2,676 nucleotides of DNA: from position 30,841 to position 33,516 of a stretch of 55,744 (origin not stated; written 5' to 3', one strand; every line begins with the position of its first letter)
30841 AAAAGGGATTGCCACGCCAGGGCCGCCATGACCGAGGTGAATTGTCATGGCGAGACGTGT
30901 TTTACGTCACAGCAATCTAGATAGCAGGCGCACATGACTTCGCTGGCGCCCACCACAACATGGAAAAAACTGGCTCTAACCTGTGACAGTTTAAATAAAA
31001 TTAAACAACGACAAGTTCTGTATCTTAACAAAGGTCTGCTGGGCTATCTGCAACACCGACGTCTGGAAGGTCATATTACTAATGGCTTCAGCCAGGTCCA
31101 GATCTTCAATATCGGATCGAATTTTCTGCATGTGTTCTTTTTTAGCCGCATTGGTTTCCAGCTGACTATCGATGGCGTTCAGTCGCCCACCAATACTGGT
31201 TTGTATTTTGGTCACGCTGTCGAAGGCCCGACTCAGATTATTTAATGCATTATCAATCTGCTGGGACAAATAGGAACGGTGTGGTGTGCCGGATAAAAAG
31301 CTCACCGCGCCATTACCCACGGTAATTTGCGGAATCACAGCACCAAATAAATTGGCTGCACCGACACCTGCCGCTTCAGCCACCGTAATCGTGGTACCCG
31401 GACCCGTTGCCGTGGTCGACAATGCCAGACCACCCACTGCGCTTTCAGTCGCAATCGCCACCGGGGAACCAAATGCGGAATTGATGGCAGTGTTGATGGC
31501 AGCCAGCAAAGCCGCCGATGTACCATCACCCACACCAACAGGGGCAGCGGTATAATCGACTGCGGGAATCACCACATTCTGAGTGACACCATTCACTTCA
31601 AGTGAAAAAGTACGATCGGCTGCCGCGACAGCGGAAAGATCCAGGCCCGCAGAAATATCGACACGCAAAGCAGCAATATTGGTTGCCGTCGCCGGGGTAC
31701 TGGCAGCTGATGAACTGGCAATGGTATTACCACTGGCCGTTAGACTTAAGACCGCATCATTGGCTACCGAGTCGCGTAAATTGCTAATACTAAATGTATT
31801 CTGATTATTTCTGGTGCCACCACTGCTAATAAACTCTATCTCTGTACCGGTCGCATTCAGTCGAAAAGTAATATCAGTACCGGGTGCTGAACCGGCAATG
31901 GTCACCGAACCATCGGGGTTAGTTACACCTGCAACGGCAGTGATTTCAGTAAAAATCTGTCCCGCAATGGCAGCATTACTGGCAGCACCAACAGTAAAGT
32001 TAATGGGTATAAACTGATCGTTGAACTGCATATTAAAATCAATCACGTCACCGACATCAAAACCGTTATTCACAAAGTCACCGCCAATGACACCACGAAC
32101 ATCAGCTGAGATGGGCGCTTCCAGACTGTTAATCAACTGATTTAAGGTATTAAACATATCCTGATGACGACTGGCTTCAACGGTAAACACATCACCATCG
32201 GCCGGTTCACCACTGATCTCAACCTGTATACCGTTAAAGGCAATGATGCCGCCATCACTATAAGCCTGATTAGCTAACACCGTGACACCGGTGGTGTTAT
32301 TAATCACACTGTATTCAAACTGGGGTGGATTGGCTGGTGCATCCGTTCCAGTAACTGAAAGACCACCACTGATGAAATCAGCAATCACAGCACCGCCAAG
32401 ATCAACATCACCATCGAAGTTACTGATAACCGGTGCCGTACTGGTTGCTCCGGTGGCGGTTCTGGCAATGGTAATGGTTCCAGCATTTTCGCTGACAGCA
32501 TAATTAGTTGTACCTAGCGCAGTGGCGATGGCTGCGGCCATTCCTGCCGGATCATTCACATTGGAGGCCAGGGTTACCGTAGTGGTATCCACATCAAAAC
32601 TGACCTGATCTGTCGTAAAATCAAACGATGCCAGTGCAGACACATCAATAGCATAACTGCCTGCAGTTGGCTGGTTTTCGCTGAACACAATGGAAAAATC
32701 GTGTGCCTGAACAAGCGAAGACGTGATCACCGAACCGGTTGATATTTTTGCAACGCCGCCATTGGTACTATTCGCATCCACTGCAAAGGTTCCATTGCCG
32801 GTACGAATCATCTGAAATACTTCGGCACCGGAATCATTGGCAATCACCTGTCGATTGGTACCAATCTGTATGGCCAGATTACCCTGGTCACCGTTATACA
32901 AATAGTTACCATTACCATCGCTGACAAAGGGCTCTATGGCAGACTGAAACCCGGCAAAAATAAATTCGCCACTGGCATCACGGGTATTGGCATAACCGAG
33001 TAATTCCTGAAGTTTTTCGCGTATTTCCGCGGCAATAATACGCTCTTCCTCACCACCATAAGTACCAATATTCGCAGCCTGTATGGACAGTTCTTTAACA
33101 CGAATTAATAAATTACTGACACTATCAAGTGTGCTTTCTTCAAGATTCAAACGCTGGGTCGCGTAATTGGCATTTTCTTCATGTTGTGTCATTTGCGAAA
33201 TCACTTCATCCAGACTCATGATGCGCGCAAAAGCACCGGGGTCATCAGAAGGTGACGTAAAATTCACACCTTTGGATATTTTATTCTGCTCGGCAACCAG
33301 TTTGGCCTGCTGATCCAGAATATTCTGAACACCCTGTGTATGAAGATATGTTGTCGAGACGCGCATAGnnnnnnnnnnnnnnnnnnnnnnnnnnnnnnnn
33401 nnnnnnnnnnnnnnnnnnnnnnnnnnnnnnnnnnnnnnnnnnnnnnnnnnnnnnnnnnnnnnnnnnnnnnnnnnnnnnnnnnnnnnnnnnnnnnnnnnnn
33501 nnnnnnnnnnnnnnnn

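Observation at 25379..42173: All five extracellular axial flagellar proteins are enlarged together by related repeat modules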

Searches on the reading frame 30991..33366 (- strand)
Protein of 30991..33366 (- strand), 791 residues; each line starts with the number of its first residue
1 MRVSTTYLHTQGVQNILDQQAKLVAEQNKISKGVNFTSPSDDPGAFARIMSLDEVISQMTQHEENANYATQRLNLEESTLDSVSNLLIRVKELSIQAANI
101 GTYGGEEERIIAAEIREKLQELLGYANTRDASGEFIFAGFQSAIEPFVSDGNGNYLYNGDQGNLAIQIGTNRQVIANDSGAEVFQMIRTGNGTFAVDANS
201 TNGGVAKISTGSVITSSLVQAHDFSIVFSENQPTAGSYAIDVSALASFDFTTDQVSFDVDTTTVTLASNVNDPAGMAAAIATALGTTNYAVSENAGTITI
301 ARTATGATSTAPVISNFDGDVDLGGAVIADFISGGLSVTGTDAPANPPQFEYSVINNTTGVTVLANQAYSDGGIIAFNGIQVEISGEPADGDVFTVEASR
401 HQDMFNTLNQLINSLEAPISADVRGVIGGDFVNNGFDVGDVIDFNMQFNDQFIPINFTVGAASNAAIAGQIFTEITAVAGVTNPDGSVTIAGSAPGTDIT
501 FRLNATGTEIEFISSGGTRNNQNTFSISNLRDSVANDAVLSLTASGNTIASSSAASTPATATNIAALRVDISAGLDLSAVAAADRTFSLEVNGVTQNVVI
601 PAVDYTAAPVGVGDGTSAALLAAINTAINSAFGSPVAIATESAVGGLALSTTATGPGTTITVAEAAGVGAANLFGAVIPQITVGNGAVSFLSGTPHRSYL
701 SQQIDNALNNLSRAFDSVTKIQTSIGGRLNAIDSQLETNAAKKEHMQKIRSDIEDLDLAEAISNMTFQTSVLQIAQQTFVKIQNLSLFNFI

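Call 4: search_protein_families(library=pfam, proteins=[window:30991-33366:-], max_evalue=0.01)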
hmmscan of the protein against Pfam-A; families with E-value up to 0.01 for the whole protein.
window:30991-33366:- (791 aa): 3 families
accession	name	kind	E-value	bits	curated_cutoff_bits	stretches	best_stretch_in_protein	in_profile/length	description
PF00669.25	Flagellin_N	-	4.9e-16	59.5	26.6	1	3-140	1-137/139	Bacterial flagellin N-terminal helical region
PF00700.27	Flagellin_C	-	2e-06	28.5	23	1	709-790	2-85/86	Bacterial flagellin C-terminal helical region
PF21158.3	flgK_1st_1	-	0.0041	17.5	24.2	0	364-397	48-80/81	Flagellar hook-associated protein 1, D2-like domain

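Call 5: search_protein_families(library=ncbifam, proteins=[window:30991-33366:-], max_evalue=0.01)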
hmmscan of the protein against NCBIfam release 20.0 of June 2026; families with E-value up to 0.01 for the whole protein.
window:30991-33366:- (791 aa): 16 families
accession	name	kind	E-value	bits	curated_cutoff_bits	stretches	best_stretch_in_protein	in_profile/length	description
TIGR02550.1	flagell_flgL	equivalog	4.6e-75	253.4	127.2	2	2-267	1-266/387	flagellar hook-associated protein FlgL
NF009361.0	PRK12717.1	equivalog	1.5e-62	211.8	407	2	1-423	1-427/524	flagellar hook-associated protein 3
NF009362.0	PRK12718.1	equivalog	1.8e-36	126.2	602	2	1-424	1-413/510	flagellar hook-associated protein FlgL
NF005187.0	PRK06663.1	equivalog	7.1e-36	123.9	337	2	1-148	2-148/419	flagellar hook-associated protein 3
NF005980.0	PRK08073.1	equivalog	2.2e-30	105.9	291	2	1-182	1-176/287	flagellar hook-associated protein 3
NF006265.0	PRK08412.1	equivalog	1.8e-21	76.1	749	2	1-184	1-178/827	flagellar hook-associated protein FlgL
NF011282.0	PRK14692.1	equivalog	2e-15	56.1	878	2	1-185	1-179/749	flagellar hook-associated protein FlgL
NF004669.0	PRK06008.1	equivalog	2.4e-11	43.6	230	2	3-149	6-147/348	flagellar hook-associated family protein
NF009449.0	PRK12807.1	subfamily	1.3e-09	38.1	347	2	2-125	2-123/287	flagellin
NF009446.0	PRK12804.1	subfamily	1.5e-06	28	352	1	28-173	28-162/301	flagellin Hag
NF006489.0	PRK08913.1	equivalog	1.5e-06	27.8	217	1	698-791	209-302/303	flagellin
NF033376.1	lat_flg_LafA_1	exception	2.3e-05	23.9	440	2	13-121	14-121/304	lateral flagellin LafA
NF005294.0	PRK06819.1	subfamily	7.8e-05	22.3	387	0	13-141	15-141/376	FliC/FljB family flagellin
NF009444.0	PRK12802.1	equivalog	0.0002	21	332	1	12-148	13-149/282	flagellin domain-containing protein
NF038071.1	lat_flg_LafA_2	exception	0.00074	19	365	1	13-128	14-130/284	lateral flagellin LafA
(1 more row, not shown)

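Call 20: find_homologous_proteins(query=window:30991-33366:-, max_evalue=1e-10)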
Query window:30991-33366:- (791 aa): 110 proteins with E <= 1e-10 among 8000 candidates.
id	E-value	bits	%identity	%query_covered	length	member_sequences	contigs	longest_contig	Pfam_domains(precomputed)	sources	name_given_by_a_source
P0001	0.0e+0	1308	78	100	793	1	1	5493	PF00700.28,PF00669.26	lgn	-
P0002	0.0e+0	1237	67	69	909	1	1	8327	PF00700.28,PF00669.26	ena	-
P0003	0.0e+0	1146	62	73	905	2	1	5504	PF00700.28,PF00669.26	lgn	-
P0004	0.0e+0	1132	100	68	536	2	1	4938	PF00669.26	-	-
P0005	0.0e+0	1099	89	77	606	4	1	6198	PF00700.28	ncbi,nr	ncbi:MAG: flagellin, partial [Gammaproteobacteria bacterium]|nr:flagellin [Gammaproteobacteria bacte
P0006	2.7e-195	669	63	31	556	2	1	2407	PF00700.28,PF00669.26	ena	-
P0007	2.9e-190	652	71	31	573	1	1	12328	PF00669.26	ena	-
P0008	1.5e-189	650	50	70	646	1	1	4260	PF00700.28,PF00669.26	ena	-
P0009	2.7e-188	646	50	70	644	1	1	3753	PF00700.28,PF00669.26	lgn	-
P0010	7.4e-185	635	49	70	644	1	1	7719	PF21158.4,PF00669.26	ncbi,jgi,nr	ncbi:MAG: flagellar hook-associated protein FlgL [Gammaproteobacteria bacterium]|jgi:flagellar hook-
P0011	2.6e-184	633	65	29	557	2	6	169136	PF21158.4,PF00700.28,PF00669.26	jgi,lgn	jgi:flagellar hook-associated protein 3 FlgL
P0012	5.8e-183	628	49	70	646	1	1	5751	PF00669.26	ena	-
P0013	2.3e-181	623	68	29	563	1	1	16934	PF00700.28,PF00669.26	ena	-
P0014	6.6e-181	621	49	70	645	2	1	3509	PF00700.28,PF00669.26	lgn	-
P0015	1.9e-177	610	48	70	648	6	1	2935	PF21158.4,PF00669.26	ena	-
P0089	8.0e-69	251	36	54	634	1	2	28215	PF00669.26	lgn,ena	-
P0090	4.6e-68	248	37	42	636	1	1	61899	PF00669.26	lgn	-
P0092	2.5e-62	230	41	31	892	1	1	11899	PF00700.28,PF00669.26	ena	-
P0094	4.4e-58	216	45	12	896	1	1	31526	PF00669.26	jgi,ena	-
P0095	4.6e-56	209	42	26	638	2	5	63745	PF00669.26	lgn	-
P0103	7.6e-44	168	37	30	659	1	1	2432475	PF00700.28,PF00669.26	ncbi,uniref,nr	ncbi:hypothetical protein GCM10011613_16730 [Cellvibrio zantedeschiae]|uniref:Flagellar hook-associa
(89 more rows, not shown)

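Call 31: find_related_loci(query=A2, collection=genome_contigs, flank=10000)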
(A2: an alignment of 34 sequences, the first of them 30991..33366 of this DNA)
Query A2 (791 aa) in genome_contigs; peptide patterns used: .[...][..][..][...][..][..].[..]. (x = any residue, [..] = any of these).
600 stretches matched a pattern (row limit reached: there are more); 516 encode a relative of the query (tblastn E <= 1e-3); the best 80 are kept; 80 distinct loci.
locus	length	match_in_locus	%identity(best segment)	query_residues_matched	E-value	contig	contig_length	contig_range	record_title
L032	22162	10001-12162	59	1-791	6e-83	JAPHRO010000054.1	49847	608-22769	MAG: Gammaproteobacteria bacterium isolate N2D-Bin_4 c_000000534437, whole genome shotgun sequence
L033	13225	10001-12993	61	1-791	2e-80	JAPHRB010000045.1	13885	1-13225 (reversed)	MAG: Gammaproteobacteria bacterium isolate N1D-Bin_4 c_000000137334, whole genome shotgun sequence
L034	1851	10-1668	57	1-791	5e-85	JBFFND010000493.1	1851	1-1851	MAG: Gammaproteobacteria bacterium isolate Mix_mud18.2022.04.64 k141_1237458_length_1851_cov_5.0000, whole genome shotgu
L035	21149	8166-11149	52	1-791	3e-70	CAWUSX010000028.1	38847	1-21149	MAG: uncultured Gammaproteobacteria bacterium isolate HER19_SLT_250_bin_4_1 genome assembly, contig: HER19_SLT_250_bin_4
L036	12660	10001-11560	37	1-791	5e-65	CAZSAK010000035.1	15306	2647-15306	MAG TPA_asm: uncultured Chromatiaceae bacterium isolate SRP214966_co2_131 genome assembly, contig: NODE_6086_length_1530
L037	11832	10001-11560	35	1-791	6e-64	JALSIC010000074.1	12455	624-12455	MAG: Gammaproteobacteria bacterium isolate 354-166_metabat2_scaf2bin.012 354-166_scaffold_5073_c1, whole genome shotgun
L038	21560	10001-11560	34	1-791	2e-63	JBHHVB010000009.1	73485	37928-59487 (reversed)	MAG: Gammaproteobacteria bacterium isolate S.4.sp3_bin.46 NODE_62_length_73485_cov_6.551314, whole genome shotgun sequen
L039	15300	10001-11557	35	1-791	9e-63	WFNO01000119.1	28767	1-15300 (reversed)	MAG: Gammaproteobacteria bacterium isolate S012_109 k151_69484, whole genome shotgun sequence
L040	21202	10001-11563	34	1-791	6e-62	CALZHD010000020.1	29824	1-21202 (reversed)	MAG: uncultured Gammaproteobacteria bacterium isolate FO_M_Gamma_033.1 genome assembly, contig: scaffold_956, whole geno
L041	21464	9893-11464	35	1-791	1e-61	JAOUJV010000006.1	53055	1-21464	MAG: Gammaproteobacteria bacterium isolate 8_1_Jan_SF_Bin19 8_1_Jan_SF_Bin19_scaffold_238_c1, whole genome shotgun seque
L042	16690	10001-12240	35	1-791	4e-61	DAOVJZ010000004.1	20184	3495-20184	MAG TPA_asm: Granulosicoccaceae bacterium isolate CSMAG_1406 CSMAG_1406_k141_3000514_length_20184_cov_24.7750, whole gen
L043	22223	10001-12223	36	1-791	1e-58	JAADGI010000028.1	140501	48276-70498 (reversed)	MAG: Gammaproteobacteria bacterium isolate M_MetaBat.112 contig-127_16, whole genome shotgun sequence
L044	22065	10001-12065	46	1-791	1e-54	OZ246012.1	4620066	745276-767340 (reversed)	MAG: Gammaproteobacteria bacterium isolate cdc0f530-035d-4955-97c4-39c5ebdcd4ad genome assembly, chromosome: 1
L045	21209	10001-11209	42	1-791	6e-53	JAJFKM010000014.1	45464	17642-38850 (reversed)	MAG: Gammaproteobacteria bacterium isolate OFTM63 OFTM63_13, whole genome shotgun sequence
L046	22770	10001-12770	34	1-791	1e-51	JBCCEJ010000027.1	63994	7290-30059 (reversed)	MAG: Pseudomonadota bacterium isolate P01_B01_bin.104 k141_3338517_length_63994_cov_18.7106, whole genome shotgun sequen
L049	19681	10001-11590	33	1-791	4e-51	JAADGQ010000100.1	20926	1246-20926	MAG: Gammaproteobacteria bacterium isolate M_MetaBat.125 contig-127_3536, whole genome shotgun sequence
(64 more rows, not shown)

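Call 40: predict_structure(alignment_id=A2)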
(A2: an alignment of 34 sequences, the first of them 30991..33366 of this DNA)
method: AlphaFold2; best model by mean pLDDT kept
length: 791 residues; sequences in the alignment: 34
mean_pLDDT: 74.5   pTM: 0.56
mean pLDDT of the five models: 74.5, 72.9, 72.7, 71.9, 70.9
residues with pLDDT >= 90: 85; 70-90: 466; 50-70: 150; < 50: 90
segments of 3 or more residues with pLDDT < 50: 306-309, 320-330, 333-335, 551-556, 561-576, 579-581, 608-615, 654-659, 664-685, 788-791
pLDDT, mean of each block of 10 residues (from residue 1): 66 79 76 65 76 86 90 92 93 84 68 91 92 87 86 83 85 87 85 83 79 85 85 66 70 73 76 83 79 84 58 60 42 49 56 85 87 88 86 85 87 73 75 82 83 88 88 88 80 81 84 75 76 73 64 46 40 47 62 68 54 55 78 75 59 48 48 41 47 67 86 90 91 90 85 76 76 75 58 40
secondary structure, 60 per line:
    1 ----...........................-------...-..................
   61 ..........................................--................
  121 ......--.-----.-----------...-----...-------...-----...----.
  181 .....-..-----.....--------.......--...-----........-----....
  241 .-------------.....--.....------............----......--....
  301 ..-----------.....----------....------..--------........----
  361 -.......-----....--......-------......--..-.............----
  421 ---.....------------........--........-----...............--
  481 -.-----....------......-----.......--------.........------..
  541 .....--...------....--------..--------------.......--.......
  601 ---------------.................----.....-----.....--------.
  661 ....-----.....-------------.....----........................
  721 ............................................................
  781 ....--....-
elements in order (helices of 4 or more, strands of 3 or more residues): H5-31 H43-102 H105-126 E147-149 E155-157 E165-167 E173-175 H180-185 E194-198 E207-213 E224-231 E237-241 E255-259 E262-266 H273-284 E289-294 E297-302 E314-318 H329-332 E349-356 E362-368 E374-377 E380-385 E393-398 H404-416 E424-428 E441-448 E451-458 H464-478 E488-491 E498-503 E509-515 E524-532 E539-545 E548-550 E557-560 E585-591 E594-600 H616-632 E637-641 E647-651 E660-664 H670-674 E688-692 H697-784 H787-790

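Call 45: fold_search(model_id=the predicted structure, library=pdb)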
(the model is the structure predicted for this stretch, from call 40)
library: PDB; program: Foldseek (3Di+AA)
matches with E <= 10: 892; with E <= 0.001: 63
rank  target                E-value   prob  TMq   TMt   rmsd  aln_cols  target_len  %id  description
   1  5yti                  8.2e-17  1.00  0.31  0.72   4.1       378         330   22  Crystal structure of flagellar hook associated protein-3 (HAP-3: Q5ZW61_LEGPH) from Legionella pneumophila (released 2018-01-17)
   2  7c7z_A                3.9e-16  1.00  0.30  0.70   5.6       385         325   22  Crystal structure of the flagellar junction protein FlgL from Legionella pneumophila (released 2020-08-12)
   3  5zj0                  4.9e-16  1.00  0.28  0.70  10.3       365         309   23  Crystal structure of Xanthomonas campestris FlgL (space group C2) (released 2018-10-17)
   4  7c7z_B                5.9e-16  1.00  0.30  0.75   5.2       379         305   22  Crystal structure of the flagellar junction protein FlgL from Legionella pneumophila (released 2020-08-12)
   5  5ziz_A                1.5e-15  1.00  0.28  0.70  10.4       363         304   22  Crystal structure of Xanthomonas campestris FlgL (space group H3) (released 2018-10-17)
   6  5ziz_B                2.3e-14  1.00  0.27  0.68  10.5       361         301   22  Crystal structure of Xanthomonas campestris FlgL (space group H3) (released 2018-10-17)
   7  9gsx_A                7.3e-13  1.00  0.33  0.35  26.8       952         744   13  Campylobacter hook-filament junction-cap complex (released 2025-04-09)
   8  9gsx_B                7.6e-13  1.00  0.34  0.36  27.8       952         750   13  Campylobacter hook-filament junction-cap complex (released 2025-04-09)
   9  9au6_A                1.4e-11  1.00  0.28  0.28  34.6       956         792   13  Cryo-EM of Geovibrio thiophilus flagellum (released 2024-11-13)
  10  7sn4_W                4.2e-09  1.00  0.26  0.36  34.6       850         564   13  Cryo-EM structure of the enterohemorrhagic E. coli O157:H7 flagellar filament (released 2022-03-16)
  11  9go6_Q                4.6e-09  1.00  0.22  0.54   2.1       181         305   28  Salmonella hook-filament junction complex (released 2025-04-09)
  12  7sn4_A                1.0e-08  1.00  0.25  0.34  33.9       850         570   14  Cryo-EM structure of the enterohemorrhagic E. coli O157:H7 flagellar filament (released 2022-03-16)
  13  9go6_U                1.1e-08  1.00  0.22  0.55   1.8       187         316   29  Salmonella hook-filament junction complex (released 2025-04-09)
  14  9go6_N                1.2e-08  1.00  0.22  0.54   1.9       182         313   28  Salmonella hook-filament junction complex (released 2025-04-09)
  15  9n59_A                1.2e-08  1.00  0.27  0.37  31.9       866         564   12  CryoEM structure of the Azotobacter vinelandii flagellar filament (released 2025-07-16)
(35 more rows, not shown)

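Call 78: find_encoding_contigs(protein=P0094, flank=10000, max_places=1)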
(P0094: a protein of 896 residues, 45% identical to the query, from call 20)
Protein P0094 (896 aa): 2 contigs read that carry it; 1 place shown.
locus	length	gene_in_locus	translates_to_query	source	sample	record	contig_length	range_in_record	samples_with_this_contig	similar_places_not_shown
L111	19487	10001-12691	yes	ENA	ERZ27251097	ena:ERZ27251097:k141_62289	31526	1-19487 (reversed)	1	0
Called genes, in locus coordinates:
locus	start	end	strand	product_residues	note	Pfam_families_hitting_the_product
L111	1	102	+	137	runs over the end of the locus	PF00460:Flg_bb_rod, PF06429:Flg_bbr_C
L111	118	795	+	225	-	PF03963:FlgD, PF13861:FLgD_tudor, PF13860:FlgD_ig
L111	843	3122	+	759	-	PF00460:Flg_bb_rod, PF22692:LlgE_F_G_D1, PF07559:FlgE_D2 (weak), PF06429:Flg_bbr_C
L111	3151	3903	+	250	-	PF00460:Flg_bb_rod (faint), PF22692:LlgE_F_G_D1, PF06429:Flg_bbr_C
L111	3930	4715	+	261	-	PF00460:Flg_bb_rod, PF22692:LlgE_F_G_D1, PF06429:Flg_bbr_C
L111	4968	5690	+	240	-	PF02107:FlgH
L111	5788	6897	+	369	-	PF02119:FlgI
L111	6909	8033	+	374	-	PF10135:Rod-binding, PF01832:Glucosaminidase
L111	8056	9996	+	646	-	PF00460:Flg_bb_rod (weak), PF22638:FlgK_D1, PF21158:flgK_1st_1, PF06429:Flg_bbr_C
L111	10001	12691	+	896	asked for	PF00669:Flagellin_N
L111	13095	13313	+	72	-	-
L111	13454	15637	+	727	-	PF00669:Flagellin_N, PF00700:Flagellin_C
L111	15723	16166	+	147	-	PF03646:FlaG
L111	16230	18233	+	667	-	PF02465:FliD_N, PF07195:FliD_C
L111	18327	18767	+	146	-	PF02561:FliS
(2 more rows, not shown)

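Call 79: find_encoding_contigs(protein=P0090, flank=10000, max_places=1)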
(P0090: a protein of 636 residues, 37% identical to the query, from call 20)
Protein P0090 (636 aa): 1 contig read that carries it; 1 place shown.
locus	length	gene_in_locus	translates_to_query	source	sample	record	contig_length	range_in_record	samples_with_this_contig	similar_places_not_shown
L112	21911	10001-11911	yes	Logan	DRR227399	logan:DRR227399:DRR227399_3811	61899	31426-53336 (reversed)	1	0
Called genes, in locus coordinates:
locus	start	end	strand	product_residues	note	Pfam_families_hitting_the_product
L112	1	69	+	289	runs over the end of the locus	PF03705:CheR_N, PF01739:CheR, PF08242:Methyltransf_12 (weak), PF08241:Methyltransf_11 (faint), PF13649:Methyltransf_25 (faint)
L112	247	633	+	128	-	PF00460:Flg_bb_rod (weak)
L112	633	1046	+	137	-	PF00460:Flg_bb_rod (weak), PF06429:Flg_bbr_C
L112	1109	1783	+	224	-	PF03963:FlgD, PF13861:FLgD_tudor, PF13860:FlgD_ig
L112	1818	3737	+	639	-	PF00460:Flg_bb_rod, PF22692:LlgE_F_G_D1, PF07559:FlgE_D2, PF06429:Flg_bbr_C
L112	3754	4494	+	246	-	PF22692:LlgE_F_G_D1, PF06429:Flg_bbr_C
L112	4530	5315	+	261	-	PF00460:Flg_bb_rod, PF22692:LlgE_F_G_D1, PF06429:Flg_bbr_C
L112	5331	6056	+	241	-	PF02107:FlgH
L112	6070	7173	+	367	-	PF02119:FlgI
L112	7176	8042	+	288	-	PF10135:Rod-binding, PF01832:Glucosaminidase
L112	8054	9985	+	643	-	PF00460:Flg_bb_rod (weak), PF22638:FlgK_D1, PF21158:flgK_1st_1, PF06429:Flg_bbr_C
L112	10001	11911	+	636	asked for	PF00669:Flagellin_N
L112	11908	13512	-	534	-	PF13414:TPR_11, PF00515:TPR_1, PF07719:TPR_2, PF13414:TPR_11, PF13424:TPR_12, PF13414:TPR_11, PF13424:TPR_12, PF00685:Sulfotransfer_1, +19 more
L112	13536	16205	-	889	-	PF13414:TPR_11, PF13424:TPR_12, PF13432:TPR_16, PF14559:TPR_19, PF13414:TPR_11, PF13424:TPR_12, PF13432:TPR_16, PF00515:TPR_1, +42 more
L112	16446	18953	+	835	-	PF00669:Flagellin_N, PF00700:Flagellin_C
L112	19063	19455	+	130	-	PF03646:FlaG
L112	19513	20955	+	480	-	PF02465:FliD_N, PF07196:Flagellin_IN (weak), PF07195:FliD_C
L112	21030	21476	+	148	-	PF02561:FliS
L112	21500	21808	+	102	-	PF05400:FliT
